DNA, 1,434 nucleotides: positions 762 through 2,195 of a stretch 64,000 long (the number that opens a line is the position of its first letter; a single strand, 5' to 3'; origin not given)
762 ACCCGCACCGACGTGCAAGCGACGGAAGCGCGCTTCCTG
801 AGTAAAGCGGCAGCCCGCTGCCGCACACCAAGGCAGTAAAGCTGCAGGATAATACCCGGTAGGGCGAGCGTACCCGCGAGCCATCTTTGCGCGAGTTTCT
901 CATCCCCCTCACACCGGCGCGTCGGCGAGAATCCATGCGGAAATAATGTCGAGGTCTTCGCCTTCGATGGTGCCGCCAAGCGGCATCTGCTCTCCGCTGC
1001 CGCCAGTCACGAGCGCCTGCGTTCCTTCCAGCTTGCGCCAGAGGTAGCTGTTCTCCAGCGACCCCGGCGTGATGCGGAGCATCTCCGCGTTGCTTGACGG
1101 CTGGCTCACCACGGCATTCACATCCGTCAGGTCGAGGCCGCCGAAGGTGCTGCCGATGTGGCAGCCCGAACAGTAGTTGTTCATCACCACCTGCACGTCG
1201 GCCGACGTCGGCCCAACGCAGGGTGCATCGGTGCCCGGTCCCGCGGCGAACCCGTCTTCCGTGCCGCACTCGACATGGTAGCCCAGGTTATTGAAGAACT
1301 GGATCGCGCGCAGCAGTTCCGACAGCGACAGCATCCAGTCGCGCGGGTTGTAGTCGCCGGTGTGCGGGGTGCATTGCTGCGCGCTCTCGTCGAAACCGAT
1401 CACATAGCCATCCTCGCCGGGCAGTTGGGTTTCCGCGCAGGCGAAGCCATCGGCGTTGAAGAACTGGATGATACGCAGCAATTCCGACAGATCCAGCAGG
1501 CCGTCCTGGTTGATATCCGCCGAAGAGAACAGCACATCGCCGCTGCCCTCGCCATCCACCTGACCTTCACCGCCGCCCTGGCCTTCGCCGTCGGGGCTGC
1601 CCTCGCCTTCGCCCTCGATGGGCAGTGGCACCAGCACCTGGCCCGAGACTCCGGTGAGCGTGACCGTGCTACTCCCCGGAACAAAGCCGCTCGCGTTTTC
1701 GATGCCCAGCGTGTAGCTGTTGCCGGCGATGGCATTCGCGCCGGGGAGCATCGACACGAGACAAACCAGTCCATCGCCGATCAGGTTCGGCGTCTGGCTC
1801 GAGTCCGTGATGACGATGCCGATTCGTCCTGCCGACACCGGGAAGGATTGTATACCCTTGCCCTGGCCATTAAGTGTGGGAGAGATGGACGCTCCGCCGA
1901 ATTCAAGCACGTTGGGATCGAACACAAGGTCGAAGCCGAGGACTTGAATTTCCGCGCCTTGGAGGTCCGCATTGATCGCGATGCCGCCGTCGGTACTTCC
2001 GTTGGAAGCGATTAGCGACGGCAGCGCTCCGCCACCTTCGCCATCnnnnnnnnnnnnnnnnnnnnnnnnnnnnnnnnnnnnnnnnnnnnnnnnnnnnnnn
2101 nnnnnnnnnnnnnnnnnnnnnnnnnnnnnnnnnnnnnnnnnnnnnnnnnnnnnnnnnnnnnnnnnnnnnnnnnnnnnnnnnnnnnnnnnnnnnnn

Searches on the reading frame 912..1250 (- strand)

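Call 70: search_protein_families(library=pfam, proteins=[window:912-1250:-], max_evalue=10)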
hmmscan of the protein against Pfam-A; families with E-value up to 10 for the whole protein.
seq(113 aa): 4 families
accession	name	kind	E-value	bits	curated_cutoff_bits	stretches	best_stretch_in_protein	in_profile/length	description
PF13442.11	Cytochrome_CBB3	-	0.00043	21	27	1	18-107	5-68/68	Cytochrome C oxidase, cbb3-type, subunit III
PF07635.16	PSCyt1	-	0.015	16.3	22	1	27-74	1-46/59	Planctomycete cytochrome C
PF24089.1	DUF7374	-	0.024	15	27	1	2-56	41-99/106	Family of unknown function (DUF7374)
PF10782.14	zf-C2HCIx2C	-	0.064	13.6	19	1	18-36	9-27/58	Zinc-finger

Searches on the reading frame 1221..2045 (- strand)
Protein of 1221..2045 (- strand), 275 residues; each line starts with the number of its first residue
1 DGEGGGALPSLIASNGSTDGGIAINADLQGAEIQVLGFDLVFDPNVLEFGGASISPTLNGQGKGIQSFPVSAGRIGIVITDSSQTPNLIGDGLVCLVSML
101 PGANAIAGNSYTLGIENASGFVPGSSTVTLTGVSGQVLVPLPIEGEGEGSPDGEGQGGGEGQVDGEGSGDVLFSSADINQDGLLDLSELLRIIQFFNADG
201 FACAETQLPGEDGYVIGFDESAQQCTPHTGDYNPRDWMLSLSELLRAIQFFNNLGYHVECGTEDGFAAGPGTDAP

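Call 61: predict_structure(alignment_id=A3)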
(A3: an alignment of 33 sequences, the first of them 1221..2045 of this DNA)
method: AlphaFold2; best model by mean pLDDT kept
length: 275 residues; sequences in the alignment: 33
mean_pLDDT: 58.2   pTM: 0.44
mean pLDDT of the five models: 58.2, 56.6, 56.2, 47.5, 47.1
residues with pLDDT >= 90: 85; 70-90: 13; 50-70: 23; < 50: 154
segments of 3 or more residues with pLDDT < 50: 1-32, 34-110, 112-123, 125-151
pLDDT, mean of each block of 10 residues (from residue 1): 35 35 41 44 39 30 35 35 30 28 40 41 44 27 36 48 58 91 96 97 76 90 92 95 97 95 93 63
secondary structure, 60 per line:
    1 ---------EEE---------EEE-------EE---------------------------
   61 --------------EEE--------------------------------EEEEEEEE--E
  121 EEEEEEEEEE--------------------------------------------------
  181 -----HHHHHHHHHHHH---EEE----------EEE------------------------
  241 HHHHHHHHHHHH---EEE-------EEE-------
elements in order: E10-12 E22-24 E75-77 E110-117 E120-130 H186-197 E201-203 E214-216 H241-252 E256-258 E266-268

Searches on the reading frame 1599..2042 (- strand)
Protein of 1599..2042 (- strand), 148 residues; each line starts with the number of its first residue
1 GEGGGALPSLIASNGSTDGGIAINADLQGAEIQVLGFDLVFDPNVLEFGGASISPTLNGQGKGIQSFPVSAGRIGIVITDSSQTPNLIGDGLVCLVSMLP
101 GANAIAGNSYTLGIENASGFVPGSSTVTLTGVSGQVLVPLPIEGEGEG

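Call 39: search_solved_structures(query=window:1599-2042:-, max_evalue=10, show_alignments=2)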
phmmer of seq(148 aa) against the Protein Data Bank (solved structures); distinct sequences matched with E-value up to 10: 0.

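Call 40: find_homologous_proteins(query=window:1620-2027:-, max_evalue=0.01)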
Query seq(136 aa): 39 candidates shared short words with the query, none scored E <= 0.01.

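Call 70: search_protein_families(library=pfam, proteins=[window:1620-2027:-], max_evalue=10)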
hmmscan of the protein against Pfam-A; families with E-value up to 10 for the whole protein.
seq(136 aa): 0 families
